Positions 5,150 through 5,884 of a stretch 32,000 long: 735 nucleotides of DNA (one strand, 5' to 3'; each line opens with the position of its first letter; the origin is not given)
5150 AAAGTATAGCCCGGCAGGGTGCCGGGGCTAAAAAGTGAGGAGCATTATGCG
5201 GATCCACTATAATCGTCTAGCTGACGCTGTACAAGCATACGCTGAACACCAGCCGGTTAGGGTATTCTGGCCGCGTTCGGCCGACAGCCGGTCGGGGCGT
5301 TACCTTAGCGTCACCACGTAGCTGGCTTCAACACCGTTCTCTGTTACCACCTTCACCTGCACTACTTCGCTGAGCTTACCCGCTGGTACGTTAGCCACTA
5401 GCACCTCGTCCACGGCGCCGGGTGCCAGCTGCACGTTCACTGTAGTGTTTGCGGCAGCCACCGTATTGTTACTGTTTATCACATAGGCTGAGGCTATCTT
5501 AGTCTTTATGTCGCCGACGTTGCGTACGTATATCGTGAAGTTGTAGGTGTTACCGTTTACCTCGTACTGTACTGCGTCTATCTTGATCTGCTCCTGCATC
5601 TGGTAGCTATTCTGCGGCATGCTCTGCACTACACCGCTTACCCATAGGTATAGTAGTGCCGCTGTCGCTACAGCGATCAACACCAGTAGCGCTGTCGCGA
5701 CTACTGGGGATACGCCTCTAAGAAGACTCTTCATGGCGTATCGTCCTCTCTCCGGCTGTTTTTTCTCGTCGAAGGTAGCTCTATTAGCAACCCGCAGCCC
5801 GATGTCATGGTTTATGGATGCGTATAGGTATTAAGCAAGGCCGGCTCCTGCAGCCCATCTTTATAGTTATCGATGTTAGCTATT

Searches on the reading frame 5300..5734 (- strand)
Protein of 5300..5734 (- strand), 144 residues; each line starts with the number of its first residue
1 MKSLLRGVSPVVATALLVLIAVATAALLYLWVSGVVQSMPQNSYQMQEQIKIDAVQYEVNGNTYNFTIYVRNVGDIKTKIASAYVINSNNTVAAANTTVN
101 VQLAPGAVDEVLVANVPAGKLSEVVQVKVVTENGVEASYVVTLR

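Call 13: search_protein_families(library=pfam, proteins=[window:5300-5734:-], max_evalue=0.01)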
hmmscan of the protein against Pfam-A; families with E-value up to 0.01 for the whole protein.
window:5300-5734:- (144 aa): 2 families
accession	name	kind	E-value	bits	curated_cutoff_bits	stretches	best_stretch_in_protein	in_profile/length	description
PF07790.16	Pilin_N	-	0.0029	18.9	25.2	1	6-72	1-58/78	Archaeal Type IV pilin, N-terminal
PF07705.17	CARDB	-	0.0057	17.3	22.7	1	55-137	12-91/101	CARDB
